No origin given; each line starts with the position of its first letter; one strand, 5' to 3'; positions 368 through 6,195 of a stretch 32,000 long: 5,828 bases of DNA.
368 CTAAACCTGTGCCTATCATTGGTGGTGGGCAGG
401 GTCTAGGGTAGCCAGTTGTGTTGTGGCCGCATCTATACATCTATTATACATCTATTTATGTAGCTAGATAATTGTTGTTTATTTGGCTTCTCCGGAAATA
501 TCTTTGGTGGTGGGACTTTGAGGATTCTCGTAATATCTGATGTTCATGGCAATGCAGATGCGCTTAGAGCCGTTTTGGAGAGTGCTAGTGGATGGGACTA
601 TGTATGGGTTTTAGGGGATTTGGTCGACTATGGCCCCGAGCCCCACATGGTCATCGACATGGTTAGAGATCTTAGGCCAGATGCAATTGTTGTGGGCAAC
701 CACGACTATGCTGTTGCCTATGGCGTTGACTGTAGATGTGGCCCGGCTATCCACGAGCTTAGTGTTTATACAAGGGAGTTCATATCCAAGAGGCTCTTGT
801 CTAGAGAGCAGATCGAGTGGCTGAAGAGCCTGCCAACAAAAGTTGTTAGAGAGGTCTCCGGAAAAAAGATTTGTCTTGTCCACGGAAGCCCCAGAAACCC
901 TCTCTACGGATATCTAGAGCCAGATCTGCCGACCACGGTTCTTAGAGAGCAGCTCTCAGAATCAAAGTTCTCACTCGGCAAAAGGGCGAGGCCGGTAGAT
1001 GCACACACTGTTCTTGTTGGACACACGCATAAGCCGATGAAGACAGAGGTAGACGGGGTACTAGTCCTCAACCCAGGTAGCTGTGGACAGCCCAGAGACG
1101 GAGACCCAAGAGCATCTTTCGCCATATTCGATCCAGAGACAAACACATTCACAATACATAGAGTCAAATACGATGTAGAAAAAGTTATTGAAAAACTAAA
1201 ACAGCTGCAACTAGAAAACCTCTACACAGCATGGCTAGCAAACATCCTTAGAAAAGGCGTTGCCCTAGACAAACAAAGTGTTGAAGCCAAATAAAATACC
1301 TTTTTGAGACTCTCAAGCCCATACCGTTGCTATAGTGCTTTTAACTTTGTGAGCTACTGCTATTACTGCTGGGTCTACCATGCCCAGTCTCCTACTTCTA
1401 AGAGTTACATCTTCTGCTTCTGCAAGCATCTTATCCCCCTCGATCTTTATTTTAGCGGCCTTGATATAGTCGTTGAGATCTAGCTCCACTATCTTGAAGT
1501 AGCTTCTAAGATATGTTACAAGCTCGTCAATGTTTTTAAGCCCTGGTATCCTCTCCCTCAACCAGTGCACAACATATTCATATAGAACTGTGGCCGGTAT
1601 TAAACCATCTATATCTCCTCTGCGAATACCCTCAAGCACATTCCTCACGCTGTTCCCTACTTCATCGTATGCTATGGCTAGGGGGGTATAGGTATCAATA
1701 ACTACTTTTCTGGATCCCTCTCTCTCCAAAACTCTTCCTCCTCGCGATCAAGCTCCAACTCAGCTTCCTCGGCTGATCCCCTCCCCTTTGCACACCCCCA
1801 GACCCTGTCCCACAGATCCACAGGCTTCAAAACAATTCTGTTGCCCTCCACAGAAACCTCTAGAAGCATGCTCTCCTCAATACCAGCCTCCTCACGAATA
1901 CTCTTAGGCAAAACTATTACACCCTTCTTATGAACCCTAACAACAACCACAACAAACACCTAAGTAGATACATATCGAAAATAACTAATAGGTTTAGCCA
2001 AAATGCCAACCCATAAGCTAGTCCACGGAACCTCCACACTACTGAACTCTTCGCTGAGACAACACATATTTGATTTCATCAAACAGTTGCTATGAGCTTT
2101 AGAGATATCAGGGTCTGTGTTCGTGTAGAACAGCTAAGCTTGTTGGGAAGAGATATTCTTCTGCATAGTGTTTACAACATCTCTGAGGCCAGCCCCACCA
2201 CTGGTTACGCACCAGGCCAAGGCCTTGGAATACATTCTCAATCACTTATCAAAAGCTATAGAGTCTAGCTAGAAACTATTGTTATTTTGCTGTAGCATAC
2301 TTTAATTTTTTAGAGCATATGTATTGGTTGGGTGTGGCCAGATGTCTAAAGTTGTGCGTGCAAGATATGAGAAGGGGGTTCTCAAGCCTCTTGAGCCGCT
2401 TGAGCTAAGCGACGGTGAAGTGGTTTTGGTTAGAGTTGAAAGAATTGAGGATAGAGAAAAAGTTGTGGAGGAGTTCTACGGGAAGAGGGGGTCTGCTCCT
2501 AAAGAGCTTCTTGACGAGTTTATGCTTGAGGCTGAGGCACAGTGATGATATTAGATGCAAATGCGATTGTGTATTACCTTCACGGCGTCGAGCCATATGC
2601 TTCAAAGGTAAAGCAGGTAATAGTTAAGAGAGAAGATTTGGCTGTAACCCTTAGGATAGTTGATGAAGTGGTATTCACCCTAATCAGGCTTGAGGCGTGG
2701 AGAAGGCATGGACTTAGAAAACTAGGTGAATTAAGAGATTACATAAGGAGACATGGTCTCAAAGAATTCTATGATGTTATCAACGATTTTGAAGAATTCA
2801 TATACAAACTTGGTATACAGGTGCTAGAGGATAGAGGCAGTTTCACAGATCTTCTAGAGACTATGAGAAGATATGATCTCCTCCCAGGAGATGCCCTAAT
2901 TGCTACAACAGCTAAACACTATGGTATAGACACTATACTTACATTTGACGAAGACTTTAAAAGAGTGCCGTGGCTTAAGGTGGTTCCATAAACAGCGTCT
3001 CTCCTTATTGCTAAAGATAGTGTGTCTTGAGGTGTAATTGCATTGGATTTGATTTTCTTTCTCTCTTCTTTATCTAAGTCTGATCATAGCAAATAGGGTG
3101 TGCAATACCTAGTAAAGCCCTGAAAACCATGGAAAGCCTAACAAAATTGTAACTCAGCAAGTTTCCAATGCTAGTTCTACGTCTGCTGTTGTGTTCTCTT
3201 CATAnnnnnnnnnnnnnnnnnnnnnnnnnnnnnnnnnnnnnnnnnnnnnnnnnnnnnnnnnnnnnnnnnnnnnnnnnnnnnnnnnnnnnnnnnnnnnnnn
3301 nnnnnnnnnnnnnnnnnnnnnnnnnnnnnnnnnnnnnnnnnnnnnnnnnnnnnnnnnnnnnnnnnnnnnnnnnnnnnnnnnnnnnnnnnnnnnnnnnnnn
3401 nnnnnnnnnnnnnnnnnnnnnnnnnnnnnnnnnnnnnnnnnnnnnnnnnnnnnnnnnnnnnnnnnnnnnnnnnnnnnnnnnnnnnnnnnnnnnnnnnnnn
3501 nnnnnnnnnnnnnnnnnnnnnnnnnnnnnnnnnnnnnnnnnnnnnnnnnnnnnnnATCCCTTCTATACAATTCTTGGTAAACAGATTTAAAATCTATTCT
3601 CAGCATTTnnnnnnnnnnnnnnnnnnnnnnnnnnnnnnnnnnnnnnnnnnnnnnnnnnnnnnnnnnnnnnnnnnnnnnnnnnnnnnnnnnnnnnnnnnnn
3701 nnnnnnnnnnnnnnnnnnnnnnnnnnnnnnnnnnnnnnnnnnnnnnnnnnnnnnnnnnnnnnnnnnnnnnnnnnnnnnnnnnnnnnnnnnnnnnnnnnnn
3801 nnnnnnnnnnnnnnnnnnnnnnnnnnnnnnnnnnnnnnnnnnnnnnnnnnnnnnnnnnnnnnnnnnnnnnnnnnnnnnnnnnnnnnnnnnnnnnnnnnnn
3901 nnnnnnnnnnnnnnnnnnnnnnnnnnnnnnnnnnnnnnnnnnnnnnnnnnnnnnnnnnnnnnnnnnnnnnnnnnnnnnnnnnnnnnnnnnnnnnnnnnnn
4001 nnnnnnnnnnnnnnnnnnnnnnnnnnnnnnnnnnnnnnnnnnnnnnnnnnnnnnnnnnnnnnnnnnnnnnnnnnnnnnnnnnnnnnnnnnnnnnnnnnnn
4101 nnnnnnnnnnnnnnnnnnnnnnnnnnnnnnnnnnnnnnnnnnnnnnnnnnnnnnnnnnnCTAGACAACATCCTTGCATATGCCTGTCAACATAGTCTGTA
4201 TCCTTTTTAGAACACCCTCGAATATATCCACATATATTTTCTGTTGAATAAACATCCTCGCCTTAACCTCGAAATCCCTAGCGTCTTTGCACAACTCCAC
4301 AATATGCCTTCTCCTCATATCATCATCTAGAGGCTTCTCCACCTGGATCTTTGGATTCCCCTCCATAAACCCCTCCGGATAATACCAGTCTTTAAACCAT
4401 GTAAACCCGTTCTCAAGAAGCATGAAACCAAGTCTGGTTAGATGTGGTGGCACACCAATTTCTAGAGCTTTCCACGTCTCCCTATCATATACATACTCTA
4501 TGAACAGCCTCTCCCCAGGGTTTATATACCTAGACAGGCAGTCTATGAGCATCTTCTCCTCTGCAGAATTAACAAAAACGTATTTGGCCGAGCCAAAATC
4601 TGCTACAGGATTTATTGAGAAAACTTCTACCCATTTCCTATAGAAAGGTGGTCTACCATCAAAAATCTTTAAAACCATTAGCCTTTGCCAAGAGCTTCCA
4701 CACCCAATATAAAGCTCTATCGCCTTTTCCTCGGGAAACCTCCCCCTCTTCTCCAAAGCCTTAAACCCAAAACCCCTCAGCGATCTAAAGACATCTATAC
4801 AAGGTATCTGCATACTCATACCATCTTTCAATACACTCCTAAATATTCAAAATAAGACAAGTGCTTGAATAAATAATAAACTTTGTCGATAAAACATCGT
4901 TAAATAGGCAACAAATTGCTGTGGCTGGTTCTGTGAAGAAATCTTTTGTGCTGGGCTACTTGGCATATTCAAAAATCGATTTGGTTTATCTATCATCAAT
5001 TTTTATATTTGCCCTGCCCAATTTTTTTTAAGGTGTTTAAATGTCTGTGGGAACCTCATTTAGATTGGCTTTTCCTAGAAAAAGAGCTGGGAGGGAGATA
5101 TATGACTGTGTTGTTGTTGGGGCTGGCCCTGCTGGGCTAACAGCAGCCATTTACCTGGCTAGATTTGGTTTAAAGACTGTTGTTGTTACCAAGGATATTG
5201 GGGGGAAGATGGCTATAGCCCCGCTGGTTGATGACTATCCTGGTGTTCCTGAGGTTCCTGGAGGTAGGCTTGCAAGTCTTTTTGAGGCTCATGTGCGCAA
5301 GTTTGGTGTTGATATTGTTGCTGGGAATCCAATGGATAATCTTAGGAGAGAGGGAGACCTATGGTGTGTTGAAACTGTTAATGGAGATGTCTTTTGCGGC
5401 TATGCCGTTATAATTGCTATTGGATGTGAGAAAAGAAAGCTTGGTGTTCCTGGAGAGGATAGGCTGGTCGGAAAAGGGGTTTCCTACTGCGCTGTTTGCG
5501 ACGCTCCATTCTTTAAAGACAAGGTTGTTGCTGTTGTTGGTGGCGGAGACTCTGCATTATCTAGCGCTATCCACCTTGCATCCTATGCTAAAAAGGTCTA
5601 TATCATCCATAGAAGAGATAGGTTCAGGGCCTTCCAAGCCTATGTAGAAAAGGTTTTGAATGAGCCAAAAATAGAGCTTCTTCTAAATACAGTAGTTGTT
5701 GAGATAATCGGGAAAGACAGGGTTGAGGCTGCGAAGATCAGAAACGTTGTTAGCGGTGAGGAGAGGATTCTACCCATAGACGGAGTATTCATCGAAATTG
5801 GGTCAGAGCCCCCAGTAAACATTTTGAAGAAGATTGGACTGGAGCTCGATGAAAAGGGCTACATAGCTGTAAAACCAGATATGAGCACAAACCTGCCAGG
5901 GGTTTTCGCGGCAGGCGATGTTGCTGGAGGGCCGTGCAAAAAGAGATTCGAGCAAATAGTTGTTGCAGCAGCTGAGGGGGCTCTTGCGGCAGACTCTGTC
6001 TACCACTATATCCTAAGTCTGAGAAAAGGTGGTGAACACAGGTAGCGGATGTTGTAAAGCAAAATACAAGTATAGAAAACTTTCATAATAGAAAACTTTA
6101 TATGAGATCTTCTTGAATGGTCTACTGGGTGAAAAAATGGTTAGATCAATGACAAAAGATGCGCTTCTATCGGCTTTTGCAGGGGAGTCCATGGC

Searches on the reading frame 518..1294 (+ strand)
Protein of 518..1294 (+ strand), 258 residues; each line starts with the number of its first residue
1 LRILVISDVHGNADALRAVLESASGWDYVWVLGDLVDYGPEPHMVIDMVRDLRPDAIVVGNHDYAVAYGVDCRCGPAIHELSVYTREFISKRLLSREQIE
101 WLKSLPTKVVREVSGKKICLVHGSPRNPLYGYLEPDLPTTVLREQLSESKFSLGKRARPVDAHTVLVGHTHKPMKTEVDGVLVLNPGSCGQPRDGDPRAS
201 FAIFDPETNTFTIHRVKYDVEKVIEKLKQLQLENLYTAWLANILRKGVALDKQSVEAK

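Call 13: search_protein_families(library=pfam, proteins=[window:518-1294:+], max_evalue=0.001)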
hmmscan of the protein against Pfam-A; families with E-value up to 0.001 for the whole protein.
window:518-1294:+ (258 aa): 3 families
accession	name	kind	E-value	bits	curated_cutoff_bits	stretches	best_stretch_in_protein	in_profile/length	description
PF12850.12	Metallophos_2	-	9.7e-30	104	27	1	1-208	1-153/154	Calcineurin-like phosphoesterase superfamily domain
PF00149.33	Metallophos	-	1e-16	62.4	21.5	1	1-172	1-190/191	Calcineurin-like phosphoesterase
PF06874.16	FBPase_2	-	5.4e-06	25.4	27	0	28-63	186-221/639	Firmicute fructose-1,6-bisphosphatase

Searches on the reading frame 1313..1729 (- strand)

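Call 13: search_protein_families(library=pfam, proteins=[window:1313-1729:-], max_evalue=0.001)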
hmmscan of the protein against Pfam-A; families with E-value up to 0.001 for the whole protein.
window:1313-1729:- (138 aa): 1 family
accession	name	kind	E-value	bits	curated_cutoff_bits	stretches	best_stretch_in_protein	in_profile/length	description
PF01850.27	PIN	-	2.5e-05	25.3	23.6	1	9-135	1-109/120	PIN domain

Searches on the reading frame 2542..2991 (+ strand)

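Call 13: search_protein_families(library=pfam, proteins=[window:2542-2991:+], max_evalue=0.001)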
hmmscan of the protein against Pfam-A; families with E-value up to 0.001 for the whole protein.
window:2542-2991:+ (149 aa): 1 family
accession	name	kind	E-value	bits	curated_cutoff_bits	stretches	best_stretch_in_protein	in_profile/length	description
PF01850.27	PIN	-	4.1e-18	66.6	23.6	1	2-144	1-119/120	PIN domain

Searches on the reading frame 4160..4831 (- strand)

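Call 13: search_protein_families(library=pfam, proteins=[window:4160-4831:-], max_evalue=0.001)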
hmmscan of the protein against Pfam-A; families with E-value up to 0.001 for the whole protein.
window:4160-4831:- (223 aa): 1 family
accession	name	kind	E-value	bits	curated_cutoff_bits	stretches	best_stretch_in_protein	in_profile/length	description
PF06557.17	DUF1122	-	1.3e-64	217.3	25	1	27-187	9-170/176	Protein of unknown function (DUF1122)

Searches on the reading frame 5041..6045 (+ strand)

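Call 13: search_protein_families(library=pfam, proteins=[window:5041-6045:+], max_evalue=0.001)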
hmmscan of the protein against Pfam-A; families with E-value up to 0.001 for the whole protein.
window:5041-6045:+ (334 aa): 12 families
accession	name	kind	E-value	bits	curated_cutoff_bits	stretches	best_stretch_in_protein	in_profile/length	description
PF07992.20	Pyr_redox_2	-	2.4e-54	185.2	26.1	1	21-313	1-291/291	Pyridine nucleotide-disulphide oxidoreductase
PF13738.12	Pyr_redox_3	-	1.9e-27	96.7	30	2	78-292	84-305/305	Pyridine nucleotide-disulphide oxidoreductase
PF00070.33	Pyr_redox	-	8.8e-18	65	22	1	163-230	2-76/82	Pyridine nucleotide-disulphide oxidoreductase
PF00890.30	FAD_binding_2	-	6.8e-12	45.7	20.4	1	22-52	1-31/414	FAD binding domain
PF01266.30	DAO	-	3.5e-11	43.7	27.9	1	22-54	1-34/353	FAD dependent oxidoreductase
PF12831.13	FAD_oxidored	-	3e-10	40.4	27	1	22-60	1-41/416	FAD dependent oxidoreductase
PF13450.12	NAD_binding_8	-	1.1e-08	35.6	21.9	1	25-58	1-36/68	NAD(P)-binding Rossmann-like domain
PF01494.25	FAD_binding_3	-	3e-08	33.7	22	1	22-51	3-32/349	FAD binding domain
PF03486.20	HI0933_like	-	1.5e-07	31.5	50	0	22-59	2-41/244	HI0933-like protein Rossmann domain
PF01946.23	Thi4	-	1.9e-07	31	26.2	1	22-53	19-51/235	Thi4 family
PF01134.28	GIDA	-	1.7e-06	27.8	22.1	1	22-53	1-32/391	Glucose inhibited division protein A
PF13241.12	NAD_binding_7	-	3.8e-05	24.6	22.1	0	158-192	5-39/104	Putative NAD(P)-binding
